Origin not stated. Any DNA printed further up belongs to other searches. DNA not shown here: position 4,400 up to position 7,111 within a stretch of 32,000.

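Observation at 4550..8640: Stand-alone two-gene operon encoding a 549-aa coiled-coil protein and an 803-aa protein, neither recognisable as a known family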

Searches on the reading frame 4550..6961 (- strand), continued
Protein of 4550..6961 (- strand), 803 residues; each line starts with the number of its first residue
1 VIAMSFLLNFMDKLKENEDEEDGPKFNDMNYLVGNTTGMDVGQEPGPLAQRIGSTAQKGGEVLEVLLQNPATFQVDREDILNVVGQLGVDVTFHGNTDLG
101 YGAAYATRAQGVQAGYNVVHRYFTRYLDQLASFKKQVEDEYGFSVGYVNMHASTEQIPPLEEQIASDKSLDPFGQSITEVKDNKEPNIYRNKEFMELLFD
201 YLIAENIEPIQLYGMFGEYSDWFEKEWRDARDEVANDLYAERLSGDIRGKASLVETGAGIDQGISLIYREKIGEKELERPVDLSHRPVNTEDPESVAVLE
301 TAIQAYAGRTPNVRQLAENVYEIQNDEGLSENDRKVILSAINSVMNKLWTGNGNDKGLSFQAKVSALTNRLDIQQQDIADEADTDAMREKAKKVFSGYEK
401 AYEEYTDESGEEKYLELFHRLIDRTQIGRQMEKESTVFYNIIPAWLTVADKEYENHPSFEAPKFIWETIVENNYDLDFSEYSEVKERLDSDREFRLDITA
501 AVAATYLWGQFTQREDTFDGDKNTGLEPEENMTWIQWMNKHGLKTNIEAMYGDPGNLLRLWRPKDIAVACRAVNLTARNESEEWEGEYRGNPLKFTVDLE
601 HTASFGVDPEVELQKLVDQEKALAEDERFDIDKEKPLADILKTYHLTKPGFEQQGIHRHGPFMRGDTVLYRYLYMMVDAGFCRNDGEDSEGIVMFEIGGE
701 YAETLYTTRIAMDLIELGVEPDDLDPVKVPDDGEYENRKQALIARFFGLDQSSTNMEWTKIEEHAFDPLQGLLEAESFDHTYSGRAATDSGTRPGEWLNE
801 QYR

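Call 42: search_solved_structures(query=A3, max_evalue=10, show_alignments=3)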
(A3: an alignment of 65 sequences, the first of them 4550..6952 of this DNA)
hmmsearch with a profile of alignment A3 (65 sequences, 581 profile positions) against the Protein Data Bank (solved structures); distinct sequences matched with E-value up to 10: 7.
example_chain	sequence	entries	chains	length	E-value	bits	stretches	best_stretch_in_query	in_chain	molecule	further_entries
2x7v_A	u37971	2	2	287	0.0081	18.2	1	69-129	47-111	PROBABLE ENDONUCLEASE 4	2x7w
4hno_A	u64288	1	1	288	0.0084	18.2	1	69-129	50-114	Probable endonuclease 4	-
6khy_A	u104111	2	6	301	0.0088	18.1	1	350-422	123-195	Probable AP endonuclease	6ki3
10nh_A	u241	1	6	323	0.3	13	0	72-149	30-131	Apurinic endonuclease (APN1)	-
4pfh_A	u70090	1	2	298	0.53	12.2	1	45-114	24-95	D-tagatose 3-epimerase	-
7n6g_5I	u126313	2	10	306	0.64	12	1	161-260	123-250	FAP119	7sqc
5zhz_A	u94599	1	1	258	1.7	10.5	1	49-127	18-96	Probable endonuclease 4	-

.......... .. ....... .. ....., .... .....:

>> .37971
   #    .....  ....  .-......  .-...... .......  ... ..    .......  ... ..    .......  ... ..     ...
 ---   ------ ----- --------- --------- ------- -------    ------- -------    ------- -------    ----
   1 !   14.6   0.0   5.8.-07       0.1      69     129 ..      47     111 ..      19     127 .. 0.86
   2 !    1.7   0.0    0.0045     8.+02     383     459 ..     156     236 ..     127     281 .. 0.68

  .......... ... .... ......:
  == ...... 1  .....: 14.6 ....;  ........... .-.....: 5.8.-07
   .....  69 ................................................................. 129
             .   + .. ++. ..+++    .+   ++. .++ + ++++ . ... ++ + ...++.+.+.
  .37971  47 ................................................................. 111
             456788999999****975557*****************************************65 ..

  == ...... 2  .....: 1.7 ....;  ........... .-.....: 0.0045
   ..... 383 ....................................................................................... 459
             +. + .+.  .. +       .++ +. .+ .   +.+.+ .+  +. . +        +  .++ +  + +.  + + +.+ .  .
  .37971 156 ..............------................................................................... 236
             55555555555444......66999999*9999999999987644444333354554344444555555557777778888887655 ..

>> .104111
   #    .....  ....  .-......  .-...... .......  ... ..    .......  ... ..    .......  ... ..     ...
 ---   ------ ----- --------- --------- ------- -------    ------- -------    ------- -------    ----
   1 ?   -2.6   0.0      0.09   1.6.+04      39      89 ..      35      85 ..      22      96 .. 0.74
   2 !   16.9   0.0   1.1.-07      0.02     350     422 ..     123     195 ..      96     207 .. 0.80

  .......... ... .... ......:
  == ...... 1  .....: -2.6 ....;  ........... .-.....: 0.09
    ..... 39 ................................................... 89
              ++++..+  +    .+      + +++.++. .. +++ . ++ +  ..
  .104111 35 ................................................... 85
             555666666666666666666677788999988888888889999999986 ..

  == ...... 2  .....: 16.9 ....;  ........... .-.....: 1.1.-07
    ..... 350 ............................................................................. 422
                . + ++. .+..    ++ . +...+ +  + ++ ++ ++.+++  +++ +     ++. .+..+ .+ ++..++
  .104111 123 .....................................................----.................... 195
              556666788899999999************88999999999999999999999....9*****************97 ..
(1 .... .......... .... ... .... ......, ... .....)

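Call 43: search_protein_families(library=pfam, alignment_id=A3, max_evalue=0.1)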
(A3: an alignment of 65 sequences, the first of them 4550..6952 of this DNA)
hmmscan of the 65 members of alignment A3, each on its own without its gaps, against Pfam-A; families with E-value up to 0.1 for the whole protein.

A. member 1, window:4550-6952:- (800 aa): 1 family
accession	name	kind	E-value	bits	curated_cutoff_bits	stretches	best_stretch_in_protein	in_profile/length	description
PF07944.18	Beta-AFase-like_GH127_cat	-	0.038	13.4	24.9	1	373-469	158-261/376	Beta-L-arabinofuranosidase, GH127 catalytic domain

B. families by the number of members that match (of 65 scanned): 36 families (the first 25 are shown)
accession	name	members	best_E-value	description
PF01261.30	AP_endonuc_2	30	1e-19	Xylose isomerase-like TIM barrel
PF09851.14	SHOCT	2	0.009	Short C-terminal domain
PF00462.30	Glutaredoxin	1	3.4e-10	Glutaredoxin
PF10674.14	Ycf54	1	0.00038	Ycf54 protein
PF04546.19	Sigma70_ner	1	0.0017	Sigma-70, non-essential region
PF17898.6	GerD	1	0.0037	Spore germination GerD central core domain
PF11304.13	DUF3106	1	0.0038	Protein of unknown function (DUF3106)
PF18348.7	SH3_16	1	0.0071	Bacterial dipeptidyl-peptidase Sh3 domain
PF00310.26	GATase_2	1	0.012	Glutamine amidotransferases class-II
PF25100.1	DUF7809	1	0.016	Domain of unknown function (DUF7809)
PF08939.15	Bles03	1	0.017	Basophilic leukemia-expressed protein Bles03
PF10158.14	LOH1CR12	1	0.023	Tumour suppressor protein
PF20234.3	DUF6591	1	0.023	Family of unknown function (DUF6591)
PF20671.3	COG3_C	1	0.031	Conserved oligomeric Golgi complex subunit 3, C-terminal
PF09789.14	CC149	1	0.032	Coiled-coil domain-containing protein 149-A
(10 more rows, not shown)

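Call 50: search_protein_families(library=pfam, proteins=[P0204, P0208, P0210, P0211, P0214, P0216, P0217, P0222, P0224, P0225], max_evalue=0.01)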
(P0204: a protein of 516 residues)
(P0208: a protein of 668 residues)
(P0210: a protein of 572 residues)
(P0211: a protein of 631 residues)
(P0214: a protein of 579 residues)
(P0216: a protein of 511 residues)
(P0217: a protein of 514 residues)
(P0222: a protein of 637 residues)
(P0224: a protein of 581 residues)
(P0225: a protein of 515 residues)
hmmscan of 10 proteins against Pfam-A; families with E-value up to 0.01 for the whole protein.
P0204 (516 aa): 1 family
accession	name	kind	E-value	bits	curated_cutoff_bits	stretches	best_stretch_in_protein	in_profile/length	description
PF01261.30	AP_endonuc_2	-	1.5e-15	58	31.1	2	294-435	107-243/249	Xylose isomerase-like TIM barrel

P0208 (668 aa): 1 family
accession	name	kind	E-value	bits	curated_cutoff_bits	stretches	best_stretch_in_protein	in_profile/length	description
PF01261.30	AP_endonuc_2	-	0.0027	17.9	31.1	1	55-132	8-89/249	Xylose isomerase-like TIM barrel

P0210 (572 aa): 0 families

P0211 (631 aa): 1 family
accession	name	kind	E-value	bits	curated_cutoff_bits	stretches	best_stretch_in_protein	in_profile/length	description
PF01261.30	AP_endonuc_2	-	8.6e-06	26.1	31.1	1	37-111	11-89/249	Xylose isomerase-like TIM barrel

P0214 (579 aa): 0 families

P0216 (511 aa): 1 family
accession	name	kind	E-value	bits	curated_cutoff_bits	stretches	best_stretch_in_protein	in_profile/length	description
PF01261.30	AP_endonuc_2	-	3.9e-17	63.2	31.1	2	289-431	108-244/249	Xylose isomerase-like TIM barrel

P0217 (514 aa): 1 family
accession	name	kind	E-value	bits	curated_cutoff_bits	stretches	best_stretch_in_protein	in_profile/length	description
PF01261.30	AP_endonuc_2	-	9.5e-13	48.8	31.1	2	286-421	101-230/249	Xylose isomerase-like TIM barrel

P0222 (637 aa): 0 families

P0224 (581 aa): 1 family
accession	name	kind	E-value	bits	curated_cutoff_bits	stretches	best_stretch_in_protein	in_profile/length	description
PF01261.30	AP_endonuc_2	-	0.0037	17.4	31.1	1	365-474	116-221/249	Xylose isomerase-like TIM barrel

P0225 (515 aa): 1 family
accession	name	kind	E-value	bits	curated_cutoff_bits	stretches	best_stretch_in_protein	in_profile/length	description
PF01261.30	AP_endonuc_2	-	1.2e-18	68.1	31.1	1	292-437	108-248/249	Xylose isomerase-like TIM barrel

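Call 51: list_cluster_members(proteins=[P0204, P0216, P0217, P0225, P0211, P0208, P0224, P0185, P0187, P0190])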
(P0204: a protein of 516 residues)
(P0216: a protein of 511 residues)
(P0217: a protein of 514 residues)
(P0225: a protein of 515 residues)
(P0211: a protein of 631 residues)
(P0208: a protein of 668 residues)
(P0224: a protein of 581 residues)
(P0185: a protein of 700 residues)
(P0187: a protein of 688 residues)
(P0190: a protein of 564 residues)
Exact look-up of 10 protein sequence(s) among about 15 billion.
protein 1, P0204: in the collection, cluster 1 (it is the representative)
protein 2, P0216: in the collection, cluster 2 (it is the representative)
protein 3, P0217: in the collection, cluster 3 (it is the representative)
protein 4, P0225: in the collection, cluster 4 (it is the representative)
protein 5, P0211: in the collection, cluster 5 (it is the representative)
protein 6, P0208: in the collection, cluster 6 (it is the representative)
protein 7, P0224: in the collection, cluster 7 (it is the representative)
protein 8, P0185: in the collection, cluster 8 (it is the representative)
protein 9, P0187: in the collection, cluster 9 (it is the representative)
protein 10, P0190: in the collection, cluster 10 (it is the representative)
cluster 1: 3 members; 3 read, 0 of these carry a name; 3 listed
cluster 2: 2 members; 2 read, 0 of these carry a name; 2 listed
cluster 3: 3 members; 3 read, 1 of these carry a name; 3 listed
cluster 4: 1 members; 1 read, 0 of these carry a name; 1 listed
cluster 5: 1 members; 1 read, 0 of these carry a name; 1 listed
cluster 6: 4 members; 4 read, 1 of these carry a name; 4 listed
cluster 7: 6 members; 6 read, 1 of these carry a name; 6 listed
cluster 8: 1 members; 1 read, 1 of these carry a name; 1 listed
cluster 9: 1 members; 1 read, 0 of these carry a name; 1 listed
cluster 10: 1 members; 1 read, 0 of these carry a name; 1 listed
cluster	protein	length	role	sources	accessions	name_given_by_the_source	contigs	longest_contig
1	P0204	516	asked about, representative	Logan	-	-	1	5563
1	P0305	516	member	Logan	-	-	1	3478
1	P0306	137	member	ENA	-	-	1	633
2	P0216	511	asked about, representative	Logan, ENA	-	-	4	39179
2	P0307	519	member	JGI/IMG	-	-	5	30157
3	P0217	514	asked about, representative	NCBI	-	-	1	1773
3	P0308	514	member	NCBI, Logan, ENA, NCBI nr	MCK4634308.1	MAG: hypothetical protein KAT37_00365 [Candidatus Aenigmarchaeota archaeon] | hypothetical protein [Candidatus Aenigmarchaeota archaeon]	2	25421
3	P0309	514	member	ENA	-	-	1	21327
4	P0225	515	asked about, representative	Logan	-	-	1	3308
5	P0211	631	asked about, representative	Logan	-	-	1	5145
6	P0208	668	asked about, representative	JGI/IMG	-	-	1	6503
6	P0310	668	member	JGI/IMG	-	hypothetical protein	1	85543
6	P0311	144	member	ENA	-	-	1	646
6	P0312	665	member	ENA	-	-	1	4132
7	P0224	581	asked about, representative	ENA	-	-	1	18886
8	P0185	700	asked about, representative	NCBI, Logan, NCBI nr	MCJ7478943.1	MAG: hypothetical protein MUP63_02075 [Candidatus Nanohaloarchaeota archaeon QJJ-7] | hypothetical protein [Candidatus Nanohaloarchaeota archaeon QJJ-7]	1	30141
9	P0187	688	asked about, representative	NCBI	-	-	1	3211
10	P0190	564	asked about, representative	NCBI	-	-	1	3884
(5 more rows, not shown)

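Call 58: find_encoding_contigs(protein=P0216, flank=6000, max_places=1)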
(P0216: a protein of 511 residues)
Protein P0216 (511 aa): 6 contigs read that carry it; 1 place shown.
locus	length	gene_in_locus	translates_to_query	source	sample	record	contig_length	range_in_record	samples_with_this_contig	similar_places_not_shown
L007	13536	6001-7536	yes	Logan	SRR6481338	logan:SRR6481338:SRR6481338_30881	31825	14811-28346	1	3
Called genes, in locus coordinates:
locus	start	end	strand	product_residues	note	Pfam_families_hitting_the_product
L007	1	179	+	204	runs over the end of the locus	-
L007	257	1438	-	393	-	PF01926:MMR_HSR1, PF08438:YGR210-like_G4, PF02824:TGS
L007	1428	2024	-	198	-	PF00156:Pribosyltran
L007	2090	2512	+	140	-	-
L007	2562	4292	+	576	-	PF04068:Fer4_RLI, PF00037:Fer4, PF12797:Fer4_2 (weak), PF12837:Fer4_6 (weak), PF02463:SMC_N (weak), PF00005:ABC_tran, PF13304:AAA_21 (faint), PF00005:ABC_tran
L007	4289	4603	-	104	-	-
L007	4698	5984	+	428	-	-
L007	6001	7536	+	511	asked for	PF01261:AP_endonuc_2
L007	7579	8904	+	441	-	PF01909:NTP_transf_2, PF18765:Polbeta (weak)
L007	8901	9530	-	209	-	PF00149:Metallophos, PF12850:Metallophos_2, PF14582:Metallophos_3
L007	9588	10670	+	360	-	PF02005:TRM, PF02475:TRM5-TYW2_MTfase (faint)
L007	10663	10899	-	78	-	-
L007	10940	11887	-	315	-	PF08271:Zn_Ribbon_TF, PF00382:TFIIB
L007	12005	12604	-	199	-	PF04013:Methyltrn_RNA_2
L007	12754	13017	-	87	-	-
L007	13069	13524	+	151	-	PF13367:PrsW-protease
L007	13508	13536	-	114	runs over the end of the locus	-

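Call 59: find_encoding_contigs(protein=P0240, flank=6000, max_places=1)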
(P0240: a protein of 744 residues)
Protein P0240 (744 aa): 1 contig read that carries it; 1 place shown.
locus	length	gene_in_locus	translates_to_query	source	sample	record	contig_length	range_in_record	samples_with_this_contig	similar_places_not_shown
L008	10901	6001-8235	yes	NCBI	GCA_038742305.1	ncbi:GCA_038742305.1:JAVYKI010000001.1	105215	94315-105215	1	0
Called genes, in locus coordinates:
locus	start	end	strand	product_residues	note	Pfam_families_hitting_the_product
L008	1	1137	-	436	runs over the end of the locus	PF13412:HTH_24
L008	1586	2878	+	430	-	PF00919:UPF0004, PF04055:Radical_SAM, PF01938:TRAM (weak)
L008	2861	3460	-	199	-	PF03167:UDG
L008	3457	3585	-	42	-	-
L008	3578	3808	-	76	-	PF01780:Ribosomal_L37ae, PF12760:Zn_ribbon_IS1595 (weak)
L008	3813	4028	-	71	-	PF01984:dsDNA_bind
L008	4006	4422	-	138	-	PF01090:Ribosomal_S19e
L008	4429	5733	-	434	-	-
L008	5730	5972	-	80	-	-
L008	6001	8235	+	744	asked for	-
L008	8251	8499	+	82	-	PF00276:Ribosomal_L23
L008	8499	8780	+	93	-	PF21476:PF0610-like_N (weak), PF23470:Zn_ribbon_PF0610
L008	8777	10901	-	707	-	PF00317:Ribonuc_red_lgN, PF02867:Ribonuc_red_lgC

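Call 60: find_encoding_contigs(protein=P0218, flank=6000, max_places=1)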
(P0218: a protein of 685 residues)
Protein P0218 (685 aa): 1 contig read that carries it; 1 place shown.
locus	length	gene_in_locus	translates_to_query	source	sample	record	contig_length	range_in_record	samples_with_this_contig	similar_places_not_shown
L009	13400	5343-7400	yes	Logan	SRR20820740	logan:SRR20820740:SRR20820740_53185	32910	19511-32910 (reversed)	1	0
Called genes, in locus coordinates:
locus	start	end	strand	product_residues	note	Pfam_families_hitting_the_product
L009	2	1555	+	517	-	?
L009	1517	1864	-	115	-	-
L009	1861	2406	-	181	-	-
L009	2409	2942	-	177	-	-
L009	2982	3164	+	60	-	-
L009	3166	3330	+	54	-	-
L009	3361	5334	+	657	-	-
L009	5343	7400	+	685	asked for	-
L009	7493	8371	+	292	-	PF12633:Adenyl_cycl_N (faint), PF01909:NTP_transf_2, PF18765:Polbeta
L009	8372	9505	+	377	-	PF01909:NTP_transf_2, PF18765:Polbeta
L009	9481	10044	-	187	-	-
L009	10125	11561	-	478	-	PF00478:IMPDH, PF00571:CBS (weak), PF03060:NMO, PF01070:FMN_dh (weak)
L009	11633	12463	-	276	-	-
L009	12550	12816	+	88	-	PF01247:Ribosomal_L35Ae, PF01782:RimM (faint)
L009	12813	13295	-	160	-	-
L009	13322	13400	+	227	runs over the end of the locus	PF01902:Diphthami_syn_2_N, PF28410:Diphthami_syn_2_C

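Call 72: list_cluster_members(proteins=[P0226, P0229, P0230, P0242, P0246, P0248, P0251, P0258, P0276, P0210])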
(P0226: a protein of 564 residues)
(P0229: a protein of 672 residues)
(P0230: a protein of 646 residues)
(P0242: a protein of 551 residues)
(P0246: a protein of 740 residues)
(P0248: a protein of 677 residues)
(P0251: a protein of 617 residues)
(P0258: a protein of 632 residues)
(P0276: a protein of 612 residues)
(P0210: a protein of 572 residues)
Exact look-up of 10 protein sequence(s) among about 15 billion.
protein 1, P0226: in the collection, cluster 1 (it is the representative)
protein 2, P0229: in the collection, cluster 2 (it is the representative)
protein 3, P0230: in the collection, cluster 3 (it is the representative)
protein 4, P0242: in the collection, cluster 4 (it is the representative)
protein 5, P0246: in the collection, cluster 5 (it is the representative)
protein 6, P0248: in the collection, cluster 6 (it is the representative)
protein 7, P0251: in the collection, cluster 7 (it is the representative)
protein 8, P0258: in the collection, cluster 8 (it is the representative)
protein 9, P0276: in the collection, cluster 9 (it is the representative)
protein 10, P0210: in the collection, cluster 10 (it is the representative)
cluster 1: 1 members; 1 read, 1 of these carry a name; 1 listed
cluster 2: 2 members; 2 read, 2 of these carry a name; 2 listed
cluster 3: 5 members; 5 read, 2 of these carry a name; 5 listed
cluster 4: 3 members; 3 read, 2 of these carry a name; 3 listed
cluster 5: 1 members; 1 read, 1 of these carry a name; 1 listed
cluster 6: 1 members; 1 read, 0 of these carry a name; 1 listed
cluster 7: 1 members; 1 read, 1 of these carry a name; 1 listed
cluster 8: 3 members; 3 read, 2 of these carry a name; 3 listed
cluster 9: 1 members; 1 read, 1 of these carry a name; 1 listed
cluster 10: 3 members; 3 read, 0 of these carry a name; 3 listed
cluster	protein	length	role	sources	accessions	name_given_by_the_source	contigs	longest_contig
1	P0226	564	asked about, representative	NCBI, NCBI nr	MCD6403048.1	MAG: hypothetical protein J7K98_01825 [Candidatus Aenigmarchaeota archaeon] | hypothetical protein [Candidatus Aenigmarchaeota archaeon]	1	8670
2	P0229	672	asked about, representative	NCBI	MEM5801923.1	MAG: hypothetical protein QXQ18_00860 [Candidatus Aenigmatarchaeota archaeon]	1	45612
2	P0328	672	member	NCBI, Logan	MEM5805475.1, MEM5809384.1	MAG: hypothetical protein QW156_00560 [Candidatus Aenigmatarchaeota archaeon]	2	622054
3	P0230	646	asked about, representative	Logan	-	-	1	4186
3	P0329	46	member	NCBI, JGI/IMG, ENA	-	hypothetical protein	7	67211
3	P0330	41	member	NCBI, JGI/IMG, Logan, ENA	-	hypothetical protein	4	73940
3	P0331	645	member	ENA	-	-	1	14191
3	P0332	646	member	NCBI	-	-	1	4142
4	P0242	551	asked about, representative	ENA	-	-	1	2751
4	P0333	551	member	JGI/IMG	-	hypothetical protein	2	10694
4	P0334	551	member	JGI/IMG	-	hypothetical protein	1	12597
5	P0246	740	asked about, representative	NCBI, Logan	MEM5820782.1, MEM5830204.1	MAG: hypothetical protein QXP34_00465 [Candidatus Aenigmatarchaeota archaeon]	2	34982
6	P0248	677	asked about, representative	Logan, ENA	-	-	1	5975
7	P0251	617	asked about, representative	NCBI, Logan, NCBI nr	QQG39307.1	MAG: glutaredoxin [Candidatus Aenigmatarchaeota archaeon] | MAG: glutaredoxin [Candidatus Aenigmarchaeota archaeon]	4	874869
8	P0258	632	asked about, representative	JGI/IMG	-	sugar phosphate isomerase/epimerase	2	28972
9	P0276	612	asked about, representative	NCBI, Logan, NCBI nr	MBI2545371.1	MAG: hypothetical protein HYW22_02105 [Candidatus Aenigmarchaeota archaeon] | hypothetical protein [Candidatus Aenigmarchaeota archaeon]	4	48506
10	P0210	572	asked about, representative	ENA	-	-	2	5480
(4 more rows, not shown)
